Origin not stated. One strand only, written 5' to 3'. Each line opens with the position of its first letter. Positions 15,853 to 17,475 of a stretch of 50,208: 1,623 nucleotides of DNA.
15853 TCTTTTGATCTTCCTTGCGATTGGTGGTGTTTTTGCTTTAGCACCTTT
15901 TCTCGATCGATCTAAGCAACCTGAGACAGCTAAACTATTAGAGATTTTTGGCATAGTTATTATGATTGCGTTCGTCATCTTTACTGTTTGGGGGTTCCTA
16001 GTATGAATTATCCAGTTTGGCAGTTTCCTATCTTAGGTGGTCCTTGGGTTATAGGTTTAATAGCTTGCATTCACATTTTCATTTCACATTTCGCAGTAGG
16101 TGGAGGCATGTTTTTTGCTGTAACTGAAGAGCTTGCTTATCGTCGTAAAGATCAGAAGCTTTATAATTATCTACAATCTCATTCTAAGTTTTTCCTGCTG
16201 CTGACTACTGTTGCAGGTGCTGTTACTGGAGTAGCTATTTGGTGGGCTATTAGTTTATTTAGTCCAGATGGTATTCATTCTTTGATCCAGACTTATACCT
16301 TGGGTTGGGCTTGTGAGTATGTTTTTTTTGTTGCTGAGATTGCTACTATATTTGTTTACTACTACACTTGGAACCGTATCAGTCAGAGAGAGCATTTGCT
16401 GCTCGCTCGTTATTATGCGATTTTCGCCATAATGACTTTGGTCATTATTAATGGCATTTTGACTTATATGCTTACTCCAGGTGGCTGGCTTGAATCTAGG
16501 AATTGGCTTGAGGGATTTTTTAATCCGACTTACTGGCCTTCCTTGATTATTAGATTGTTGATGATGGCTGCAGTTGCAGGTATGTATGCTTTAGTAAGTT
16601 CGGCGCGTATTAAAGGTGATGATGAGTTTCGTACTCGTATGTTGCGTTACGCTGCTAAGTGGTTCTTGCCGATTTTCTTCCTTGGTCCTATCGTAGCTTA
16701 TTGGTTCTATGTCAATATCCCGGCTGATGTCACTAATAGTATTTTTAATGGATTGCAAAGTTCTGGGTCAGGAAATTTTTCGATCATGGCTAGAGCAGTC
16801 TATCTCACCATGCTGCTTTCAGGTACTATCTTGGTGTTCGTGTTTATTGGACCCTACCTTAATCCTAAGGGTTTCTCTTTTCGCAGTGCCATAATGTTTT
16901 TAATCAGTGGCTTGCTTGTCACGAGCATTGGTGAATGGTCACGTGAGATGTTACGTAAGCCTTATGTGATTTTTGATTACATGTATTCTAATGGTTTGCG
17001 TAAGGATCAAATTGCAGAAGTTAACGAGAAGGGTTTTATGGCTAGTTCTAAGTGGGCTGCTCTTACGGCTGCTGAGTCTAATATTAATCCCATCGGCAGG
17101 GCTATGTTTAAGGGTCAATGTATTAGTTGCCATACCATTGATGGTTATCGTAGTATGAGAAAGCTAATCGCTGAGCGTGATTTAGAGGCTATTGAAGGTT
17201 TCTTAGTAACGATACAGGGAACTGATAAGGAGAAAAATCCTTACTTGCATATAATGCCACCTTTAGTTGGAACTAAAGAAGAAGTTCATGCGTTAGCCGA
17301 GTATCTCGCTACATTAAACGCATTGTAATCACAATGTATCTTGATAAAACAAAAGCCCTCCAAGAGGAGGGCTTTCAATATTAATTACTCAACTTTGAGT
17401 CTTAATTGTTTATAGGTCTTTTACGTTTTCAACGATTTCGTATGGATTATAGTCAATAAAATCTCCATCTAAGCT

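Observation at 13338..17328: Rieske/b6-type cytochrome b module sandwiched between two CydA-like membrane proteins, one fused to a haem-c domain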

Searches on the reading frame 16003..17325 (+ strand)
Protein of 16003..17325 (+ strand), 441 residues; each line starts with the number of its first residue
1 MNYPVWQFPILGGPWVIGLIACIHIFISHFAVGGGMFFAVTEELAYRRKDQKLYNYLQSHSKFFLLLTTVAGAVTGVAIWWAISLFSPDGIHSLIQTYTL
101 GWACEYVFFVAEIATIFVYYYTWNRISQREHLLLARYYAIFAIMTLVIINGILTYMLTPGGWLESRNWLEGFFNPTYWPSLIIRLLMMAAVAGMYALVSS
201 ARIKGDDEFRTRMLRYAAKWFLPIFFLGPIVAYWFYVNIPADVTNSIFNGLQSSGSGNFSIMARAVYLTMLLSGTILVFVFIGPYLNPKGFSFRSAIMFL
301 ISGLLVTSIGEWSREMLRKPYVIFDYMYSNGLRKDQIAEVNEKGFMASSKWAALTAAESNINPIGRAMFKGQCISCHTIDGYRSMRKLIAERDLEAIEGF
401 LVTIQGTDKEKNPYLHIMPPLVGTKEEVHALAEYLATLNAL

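Call 3: search_protein_families(library=pfam, proteins=[window:16003-17325:+], max_evalue=1)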
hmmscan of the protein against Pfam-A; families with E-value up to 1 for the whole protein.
window:16003-17325:+ (441 aa): 5 families
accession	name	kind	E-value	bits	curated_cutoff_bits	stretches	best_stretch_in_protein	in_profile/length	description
PF01654.22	Cyt_bd_oxida_I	-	7.9e-14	51.5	26.2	2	16-222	5-220/418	Cytochrome bd terminal oxidase subunit I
PF00034.26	Cytochrom_C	-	0.00057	21.6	21.3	1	365-438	4-89/90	Cytochrome c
PF13442.11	Cytochrome_CBB3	-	0.005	17.6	27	1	365-435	6-68/68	Cytochrome C oxidase, cbb3-type, subunit III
PF18821.6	LPD7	-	0.22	12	27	1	199-224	52-77/92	Large polyvalent protein-associated domain 7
PF18930.5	DUF5679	-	0.25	12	27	1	360-378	17-35/40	Domain of unknown function (DUF5679)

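Call 4: search_protein_families(library=ncbifam, proteins=[window:16003-17325:+], max_evalue=1)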
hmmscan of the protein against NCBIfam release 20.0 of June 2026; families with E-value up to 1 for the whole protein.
window:16003-17325:+ (441 aa): 2 families
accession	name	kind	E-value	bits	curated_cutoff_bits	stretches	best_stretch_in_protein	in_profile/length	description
TIGR00782.1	ccoP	equivalog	0.11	11.8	179.95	1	331-381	176-222/285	cytochrome-c oxidase, cbb3-type subunit III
NF045773.1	cytochro_C550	exception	0.16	11.9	125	1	359-436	46-117/118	cytochrome c550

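Call 6: search_solved_structures(query=window:16003-17325:+, max_evalue=1, show_alignments=2)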
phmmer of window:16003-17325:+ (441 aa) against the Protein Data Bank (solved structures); distinct sequences matched with E-value up to 1: 2.
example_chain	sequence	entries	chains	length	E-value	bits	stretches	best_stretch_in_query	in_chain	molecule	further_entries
5doq_A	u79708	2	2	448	9.1e-10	41.2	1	16-199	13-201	Bd-type quinol oxidase subunit I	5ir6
9r2g_A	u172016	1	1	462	0.04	16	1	24-162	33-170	Cytochrome bd menaquinol oxidase subunit I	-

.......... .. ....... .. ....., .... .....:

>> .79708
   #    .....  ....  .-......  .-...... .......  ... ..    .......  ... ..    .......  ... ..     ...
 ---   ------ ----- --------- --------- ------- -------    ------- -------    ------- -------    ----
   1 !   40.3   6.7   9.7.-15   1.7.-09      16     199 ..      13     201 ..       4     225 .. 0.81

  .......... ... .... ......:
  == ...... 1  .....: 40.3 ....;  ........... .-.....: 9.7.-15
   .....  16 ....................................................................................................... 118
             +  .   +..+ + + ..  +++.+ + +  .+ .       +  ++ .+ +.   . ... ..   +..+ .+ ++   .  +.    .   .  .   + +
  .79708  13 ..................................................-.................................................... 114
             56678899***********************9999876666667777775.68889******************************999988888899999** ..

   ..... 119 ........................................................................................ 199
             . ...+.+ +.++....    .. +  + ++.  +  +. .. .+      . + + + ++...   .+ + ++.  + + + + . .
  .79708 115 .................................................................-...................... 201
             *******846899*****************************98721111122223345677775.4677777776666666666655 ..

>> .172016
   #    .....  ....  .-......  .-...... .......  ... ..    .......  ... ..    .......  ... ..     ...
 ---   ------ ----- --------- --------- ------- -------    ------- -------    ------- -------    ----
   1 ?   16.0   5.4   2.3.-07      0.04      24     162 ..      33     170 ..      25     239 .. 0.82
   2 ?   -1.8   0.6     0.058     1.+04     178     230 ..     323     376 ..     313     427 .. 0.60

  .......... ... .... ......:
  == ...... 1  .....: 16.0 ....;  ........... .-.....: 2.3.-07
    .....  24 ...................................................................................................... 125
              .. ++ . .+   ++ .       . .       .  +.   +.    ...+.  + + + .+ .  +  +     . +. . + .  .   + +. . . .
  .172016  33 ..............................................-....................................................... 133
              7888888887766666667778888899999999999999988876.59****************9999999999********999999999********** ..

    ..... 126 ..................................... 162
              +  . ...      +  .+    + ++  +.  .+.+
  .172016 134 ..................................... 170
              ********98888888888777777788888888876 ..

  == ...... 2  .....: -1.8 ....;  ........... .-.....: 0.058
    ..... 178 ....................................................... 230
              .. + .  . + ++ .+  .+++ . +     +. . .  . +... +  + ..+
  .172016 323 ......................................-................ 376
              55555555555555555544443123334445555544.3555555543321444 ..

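Call 13: find_homologous_proteins(query=window:16003-17325:+, max_evalue=0.001)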
Query window:16003-17325:+ (441 aa): 4756 proteins with E <= 0.001 among 8000 candidates; the best 120 are listed.
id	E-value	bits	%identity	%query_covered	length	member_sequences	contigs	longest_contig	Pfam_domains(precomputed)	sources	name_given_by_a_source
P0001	1.5e-276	935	92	100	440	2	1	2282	PF01654.23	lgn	-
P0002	4.4e-254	861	84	100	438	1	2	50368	PF01654.23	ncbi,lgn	-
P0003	2.2e-207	707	67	100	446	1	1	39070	PF01654.23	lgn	-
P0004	5.3e-202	690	65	99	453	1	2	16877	PF01654.23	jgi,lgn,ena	-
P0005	1.0e-201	689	66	100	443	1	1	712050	PF01654.23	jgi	-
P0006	8.5e-201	686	66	100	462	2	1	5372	PF01654.23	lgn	-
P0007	1.9e-200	685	65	99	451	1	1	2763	PF01654.23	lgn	-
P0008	2.4e-200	684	65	99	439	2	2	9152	PF00034.27,PF01654.23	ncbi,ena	-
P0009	3.4e-200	684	63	100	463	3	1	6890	PF13442.12,PF00034.27,PF01654.23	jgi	jgi:cytochrome d ubiquinol oxidase subunit I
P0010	5.6e-200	683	65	100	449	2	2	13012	PF01654.23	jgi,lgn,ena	-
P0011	3.2e-199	681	66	100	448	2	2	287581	PF01654.23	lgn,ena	-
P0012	5.3e-199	680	64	100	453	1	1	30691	PF01654.23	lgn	-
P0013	5.5e-199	680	66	100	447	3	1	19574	PF00034.27,PF01654.23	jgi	jgi:cytochrome bd-type quinol oxidase subunit 1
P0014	9.1e-199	679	63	100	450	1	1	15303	PF01654.23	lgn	-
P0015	2.9e-198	677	65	100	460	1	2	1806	PF01654.23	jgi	-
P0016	7.2e-198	676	66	100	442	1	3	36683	PF13442.12,PF01654.23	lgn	-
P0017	1.9e-197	675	66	100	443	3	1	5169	PF13442.12,PF01654.23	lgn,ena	-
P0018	2.7e-197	674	65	100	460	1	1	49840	PF01654.23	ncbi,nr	ncbi:MAG: cytochrome ubiquinol oxidase subunit I [Vampirovibrio sp.]|nr:cytochrome ubiquinol oxidase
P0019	9.9e-197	672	64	100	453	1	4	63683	PF00034.27,PF01654.23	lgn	-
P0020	3.0e-196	671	65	100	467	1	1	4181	PF01654.23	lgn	-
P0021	1.9e-195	668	63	100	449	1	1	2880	PF00034.27,PF01654.23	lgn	-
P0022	2.2e-195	668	66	99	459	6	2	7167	PF01654.23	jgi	jgi:cytochrome d ubiquinol oxidase subunit I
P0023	1.8e-194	665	63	100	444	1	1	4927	PF01654.23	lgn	-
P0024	1.9e-194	665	63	100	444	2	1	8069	PF01654.23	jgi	jgi:cytochrome bd ubiquinol oxidase subunit I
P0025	2.5e-194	664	62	100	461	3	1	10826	PF01654.23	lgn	-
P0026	3.2e-194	664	64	100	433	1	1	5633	PF00034.27,PF01654.23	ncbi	-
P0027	3.7e-194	664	61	100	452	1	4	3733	PF01654.23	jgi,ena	-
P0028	3.9e-194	664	65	100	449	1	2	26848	PF00034.27,PF01654.23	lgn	-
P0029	9.3e-194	663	64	100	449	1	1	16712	PF00034.27,PF01654.23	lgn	-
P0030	2.7e-192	658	61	100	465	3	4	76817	PF13442.12,PF01654.23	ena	-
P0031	4.9e-192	657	61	100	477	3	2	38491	PF00034.27,PF01654.23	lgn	-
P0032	2.3e-191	655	63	99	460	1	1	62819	PF01654.23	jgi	jgi:cytochrome bd ubiquinol oxidase subunit I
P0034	6.6e-191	653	62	100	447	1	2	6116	PF01654.23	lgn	-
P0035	8.1e-191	653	62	100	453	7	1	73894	PF01654.23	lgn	-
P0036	1.2e-190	652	63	100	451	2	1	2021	PF00034.27,PF01654.23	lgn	-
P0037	2.1e-190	651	62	100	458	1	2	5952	PF01654.23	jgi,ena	-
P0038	5.9e-190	650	61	100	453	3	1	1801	PF13442.12,PF01654.23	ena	-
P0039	6.7e-190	650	62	100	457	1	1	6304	PF13442.12,PF00034.27,PF01654.23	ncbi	-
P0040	8.3e-190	650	61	100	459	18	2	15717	PF13442.12,PF01654.23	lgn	-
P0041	4.7e-189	647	62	100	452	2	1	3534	PF01654.23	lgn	-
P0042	7.8e-189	646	61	100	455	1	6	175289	PF01654.23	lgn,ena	-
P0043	1.9e-188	645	61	100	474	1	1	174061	PF01654.23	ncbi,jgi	jgi:cytochrome d ubiquinol oxidase subunit I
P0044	1.7e-187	642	61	100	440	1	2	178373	PF00034.27,PF01654.23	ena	-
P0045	1.9e-187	642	62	100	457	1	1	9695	PF01654.23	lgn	-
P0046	2.6e-187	641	60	100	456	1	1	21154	PF13442.12,PF00034.27,PF01654.23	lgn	-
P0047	2.6e-187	641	62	100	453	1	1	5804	PF01654.23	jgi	-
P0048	2.8e-187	641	61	100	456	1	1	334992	PF01654.23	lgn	-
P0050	4.9e-187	640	61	100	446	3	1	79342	PF01654.23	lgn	-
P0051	6.5e-187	640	59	100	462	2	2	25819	PF00034.27,PF01654.23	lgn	-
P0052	1.0e-186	639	61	100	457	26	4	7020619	PF01654.23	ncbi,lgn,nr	ncbi:MAG: cytochrome ubiquinol oxidase subunit I [Candidatus Obscuribacter sp.]|nr:cytochrome ubiqui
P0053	1.8e-186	639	61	100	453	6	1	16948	PF01654.23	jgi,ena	jgi:cytochrome bd-type quinol oxidase subunit 1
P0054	3.2e-186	638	61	100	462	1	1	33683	PF01654.23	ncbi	-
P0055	3.2e-186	638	60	100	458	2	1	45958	PF01654.23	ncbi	-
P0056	5.6e-186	637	61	100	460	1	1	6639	PF01654.23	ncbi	-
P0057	2.5e-185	635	61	100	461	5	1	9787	PF01654.23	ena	-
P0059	5.2e-185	634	61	100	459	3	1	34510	PF01654.23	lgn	-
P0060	6.0e-185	633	61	100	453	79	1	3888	PF01654.23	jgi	jgi:cytochrome bd-type quinol oxidase subunit 1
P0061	6.7e-185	633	60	100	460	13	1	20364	PF01654.23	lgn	-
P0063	1.2e-184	632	60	100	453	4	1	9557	PF01654.23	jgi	jgi:cytochrome bd-type quinol oxidase subunit 1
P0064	1.5e-184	632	61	100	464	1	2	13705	PF01654.23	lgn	-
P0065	1.8e-184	632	60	100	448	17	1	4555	PF00034.27,PF01654.23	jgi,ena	-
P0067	3.2e-184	631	60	100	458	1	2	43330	PF01654.23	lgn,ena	-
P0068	4.9e-184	630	61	100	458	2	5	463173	PF01654.23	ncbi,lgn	-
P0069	9.4e-184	630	59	100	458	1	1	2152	PF01654.23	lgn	-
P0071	1.3e-183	629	60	100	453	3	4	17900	PF01654.23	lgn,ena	-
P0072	2.0e-183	629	61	100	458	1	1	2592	PF00034.27,PF01654.23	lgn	-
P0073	2.8e-183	628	60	100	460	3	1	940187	PF00034.27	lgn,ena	-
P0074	4.6e-183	627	59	100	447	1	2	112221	PF01654.23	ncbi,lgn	ncbi:MAG: cytochrome ubiquinol oxidase subunit I [Candidatus Melainabacteria bacterium]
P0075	7.2e-183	627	61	100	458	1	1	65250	PF00034.27,PF01654.23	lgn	-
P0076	7.3e-183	627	60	100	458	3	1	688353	PF01654.23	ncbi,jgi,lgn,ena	jgi:cytochrome bd ubiquinol oxidase subunit I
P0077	7.4e-183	627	61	100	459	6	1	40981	PF01654.23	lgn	-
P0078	9.8e-183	626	59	100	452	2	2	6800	PF13442.12,PF00034.27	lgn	-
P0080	1.2e-182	626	60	100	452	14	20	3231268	PF01654.23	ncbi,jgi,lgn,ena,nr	ncbi:MAG: cytochrome c [Candidatus Melainabacteria bacterium]|jgi:cytochrome bd-type quinol oxidase 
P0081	1.5e-182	626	61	100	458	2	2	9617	PF01654.23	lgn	-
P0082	1.6e-182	625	60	100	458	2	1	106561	PF01654.23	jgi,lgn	-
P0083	5.6e-182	624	60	100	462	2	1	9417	PF01654.23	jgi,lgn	-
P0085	8.7e-182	623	60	100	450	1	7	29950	PF01654.23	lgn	-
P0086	9.2e-182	623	60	100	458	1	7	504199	PF01654.23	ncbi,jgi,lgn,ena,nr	ncbi:MAG: hypothetical protein C0507_11340 [Cyanobacteria bacterium PR.3.49]|jgi:cytochrome bd-type 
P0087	1.1e-181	623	60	100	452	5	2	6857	PF01654.23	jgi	jgi:cytochrome d ubiquinol oxidase subunit I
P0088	2.2e-181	622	61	100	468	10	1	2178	PF01654.23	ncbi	-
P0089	2.5e-181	622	59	100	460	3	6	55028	PF01654.23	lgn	-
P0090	1.5e-180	619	59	100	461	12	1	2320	PF13442.12,PF00034.27,PF01654.23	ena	-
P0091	2.8e-180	618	59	100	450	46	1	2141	PF01654.23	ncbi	-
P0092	3.1e-180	618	59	100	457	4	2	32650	PF01654.23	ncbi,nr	ncbi:MAG: cytochrome ubiquinol oxidase subunit I [Cyanobacteria bacterium HKST-UBA04]|nr:cytochrome 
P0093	4.1e-180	618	59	100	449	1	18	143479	PF01654.23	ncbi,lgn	-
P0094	5.2e-180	617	61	100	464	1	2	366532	PF01654.23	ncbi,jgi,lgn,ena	jgi:cytochrome bd-type quinol oxidase subunit 1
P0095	5.4e-180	617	60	100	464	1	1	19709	PF01654.23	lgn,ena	-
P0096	1.3e-179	616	61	100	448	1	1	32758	PF01654.23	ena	-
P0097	1.7e-179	616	59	100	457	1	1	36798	PF00034.27,PF01654.23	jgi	jgi:mono/diheme cytochrome c family protein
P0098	1.7e-179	616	60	100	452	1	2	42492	PF01654.23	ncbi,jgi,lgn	ncbi:MAG TPA: cytochrome ubiquinol oxidase subunit I [Coleofasciculaceae cyanobacterium]|jgi:mono/di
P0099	1.8e-179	615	60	98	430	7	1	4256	PF01654.23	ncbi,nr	ncbi:MAG TPA: hypothetical protein PKD05_10965, partial [Candidatus Melainabacteria bacterium]|nr:hy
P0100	2.0e-179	615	59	100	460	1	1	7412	PF01654.23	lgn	-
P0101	3.7e-179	614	59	100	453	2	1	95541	PF01654.23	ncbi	-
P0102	2.6e-178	612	59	100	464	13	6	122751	PF01654.23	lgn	-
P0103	3.1e-178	611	60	100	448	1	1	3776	PF01654.23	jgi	jgi:cytochrome bd ubiquinol oxidase subunit I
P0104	4.3e-178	611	59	100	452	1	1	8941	PF00034.27,PF01654.23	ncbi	-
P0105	5.0e-178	611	59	100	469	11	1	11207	PF01654.23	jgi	jgi:mono/diheme cytochrome c family protein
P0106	6.4e-178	610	60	100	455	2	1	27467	PF01654.23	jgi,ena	jgi:cytochrome c553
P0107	8.4e-178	610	59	100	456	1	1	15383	PF01654.23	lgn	-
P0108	1.2e-177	609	59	100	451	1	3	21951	PF01654.23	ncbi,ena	-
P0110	1.3e-177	609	59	100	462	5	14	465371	PF01654.23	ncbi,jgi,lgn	jgi:cytochrome bd ubiquinol oxidase subunit I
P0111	1.5e-177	609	59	100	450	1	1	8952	PF01654.23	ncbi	-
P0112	3.0e-177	608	58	100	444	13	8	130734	PF01654.23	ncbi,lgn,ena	-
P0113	3.3e-177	608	58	99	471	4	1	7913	PF01654.23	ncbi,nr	ncbi:MAG: cytochrome ubiquinol oxidase subunit I [Cyanobacteria bacterium SZAS LIN-2]|nr:cytochrome 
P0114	3.5e-177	608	60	100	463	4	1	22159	PF01654.23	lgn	-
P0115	5.9e-177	607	60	100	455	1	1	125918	PF01654.23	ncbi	-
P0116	6.4e-177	607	59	100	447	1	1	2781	PF01654.23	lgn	-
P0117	9.5e-177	606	60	100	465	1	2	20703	PF01654.23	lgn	-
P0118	1.6e-176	606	58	100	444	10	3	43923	PF01654.23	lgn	-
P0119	2.1e-176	605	59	100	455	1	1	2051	PF01654.23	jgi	jgi:cytochrome bd-type quinol oxidase subunit 1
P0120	1.8e-175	602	59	100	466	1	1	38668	PF01654.23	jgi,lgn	-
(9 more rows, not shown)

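Call 26: search_solved_structures(query=A2, max_evalue=0.01, show_alignments=1)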
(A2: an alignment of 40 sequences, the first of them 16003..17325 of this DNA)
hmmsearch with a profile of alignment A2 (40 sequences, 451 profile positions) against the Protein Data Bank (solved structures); distinct sequences matched with E-value up to 0.01: 2.
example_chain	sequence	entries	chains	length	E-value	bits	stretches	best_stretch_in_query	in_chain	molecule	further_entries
5doq_A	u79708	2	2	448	2.2e-10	43.4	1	19-162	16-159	Bd-type quinol oxidase subunit I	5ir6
8yts_A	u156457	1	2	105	0.0099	18.2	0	353-436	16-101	Cytochrome C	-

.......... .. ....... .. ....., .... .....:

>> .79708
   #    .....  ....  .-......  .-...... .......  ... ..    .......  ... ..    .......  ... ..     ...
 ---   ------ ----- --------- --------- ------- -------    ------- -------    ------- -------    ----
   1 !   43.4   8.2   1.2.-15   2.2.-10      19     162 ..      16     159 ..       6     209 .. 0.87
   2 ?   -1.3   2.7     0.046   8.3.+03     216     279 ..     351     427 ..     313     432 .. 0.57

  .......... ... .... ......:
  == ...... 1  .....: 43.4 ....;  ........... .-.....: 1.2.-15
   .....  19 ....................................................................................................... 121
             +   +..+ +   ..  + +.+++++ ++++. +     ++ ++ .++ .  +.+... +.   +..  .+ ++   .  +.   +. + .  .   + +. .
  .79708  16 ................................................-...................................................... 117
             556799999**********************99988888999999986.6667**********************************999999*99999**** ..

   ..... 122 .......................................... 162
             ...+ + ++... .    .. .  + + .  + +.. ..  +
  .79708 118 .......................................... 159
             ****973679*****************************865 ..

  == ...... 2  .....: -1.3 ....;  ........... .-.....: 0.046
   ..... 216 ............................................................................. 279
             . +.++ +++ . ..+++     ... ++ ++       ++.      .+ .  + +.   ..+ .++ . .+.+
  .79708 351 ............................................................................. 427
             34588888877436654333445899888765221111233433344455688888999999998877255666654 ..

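Call 29: find_related_loci(query=A2, collection=genome_contigs, flank=8000)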
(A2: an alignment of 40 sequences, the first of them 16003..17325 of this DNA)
Query A2 (441 aa) in genome_contigs; peptide patterns used: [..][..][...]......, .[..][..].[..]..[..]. (x = any residue, [..] = any of these).
599 stretches matched a pattern (row limit reached: there are more); 576 encode a relative of the query (tblastn E <= 1e-3); the best 80 are kept; 80 distinct loci.
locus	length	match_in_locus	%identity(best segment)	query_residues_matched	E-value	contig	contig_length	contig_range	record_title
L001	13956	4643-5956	65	1-439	0e+0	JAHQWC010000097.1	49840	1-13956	MAG: Vampirovibrio sp. isolate MAG.114 Posi_114-P53909, whole genome shotgun sequence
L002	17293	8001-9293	66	1-435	0e+0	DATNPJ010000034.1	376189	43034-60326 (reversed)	MAG TPA_asm: Coleofasciculaceae cyanobacterium isolate SMAG_U16478 k141_519557, whole genome shotgun sequence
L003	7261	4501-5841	61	1-439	0e+0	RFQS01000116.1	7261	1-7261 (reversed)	MAG: Proteobacteria bacterium isolate WB4_1_1465 contig_100_115, whole genome shotgun sequence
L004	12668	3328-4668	61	1-439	0e+0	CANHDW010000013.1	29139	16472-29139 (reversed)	MAG: Candidatus Caenarcaniphilales bacterium isolate RE-15aug16-7 genome assembly, contig: RE-15aug16-C1655, whole genom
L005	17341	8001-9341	61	1-439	0e+0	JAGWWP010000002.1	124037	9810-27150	MAG: Cyanobacteria bacterium REEB446 contig-150_151, whole genome shotgun sequence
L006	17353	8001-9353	60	1-439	0e+0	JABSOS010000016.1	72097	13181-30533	MAG: Candidatus Caenarcanales bacterium isolate DT_14 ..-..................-1_scaffold_16, whole genome shotgun sequence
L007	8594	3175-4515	61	1-439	0e+0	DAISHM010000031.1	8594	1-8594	MAG TPA_asm: Candidatus Caenarcanales bacterium isolate CTOTU1255 NODE_6627_length_8594_cov_4.571144, whole genome shotg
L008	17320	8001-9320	61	1-439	0e+0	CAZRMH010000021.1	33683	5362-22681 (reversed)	MAG TPA_asm: uncultured Candidatus Obscuribacterales bacterium isolate SRP287051_co1_22 genome assembly, contig: NODE_20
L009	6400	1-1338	60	6-439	0e+0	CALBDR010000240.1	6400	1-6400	MAG TPA_asm: uncultured Candidatus Melainabacteria bacterium isolate ERR1995206_bin.70_CONCOCT_v1.1_MAG genome assembly,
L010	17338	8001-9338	59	1-439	0e+0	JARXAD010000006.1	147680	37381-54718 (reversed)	MAG: Vampirovibrionales bacterium isolate B02.bin.2 k141_279760, whole genome shotgun sequence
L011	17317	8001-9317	61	1-439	0e+0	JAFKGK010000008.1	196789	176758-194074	MAG: Candidatus Melainabacteria bacterium isolate SCN18_26_2_15_R4_P_51_74 SCN18_26_2_15_R4_P_scaffold_117, whole genome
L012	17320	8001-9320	60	1-440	0e+0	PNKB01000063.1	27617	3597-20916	MAG: Cyanobacteria bacterium PR.3.49 PR_1000565_27617, whole genome shotgun sequence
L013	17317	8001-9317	60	1-439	0e+0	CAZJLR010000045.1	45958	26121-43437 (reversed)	MAG TPA_asm: uncultured Candidatus Obscuribacterales bacterium isolate SRP262948_co1_150 genome assembly, contig: NODE_7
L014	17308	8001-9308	59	1-440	0e+0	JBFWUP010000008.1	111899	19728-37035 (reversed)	MAG: Candidatus Melainabacteria bacterium isolate CA_2019_TPBF_73 NODE_1582_length_111899_cov_47.281895_TPBF, whole geno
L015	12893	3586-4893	59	1-440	0e+0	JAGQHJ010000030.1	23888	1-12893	MAG: Cyanobacteria bacterium HKST-UBA04 NODE_31_length_23888_cov_4.077188, whole genome shotgun sequence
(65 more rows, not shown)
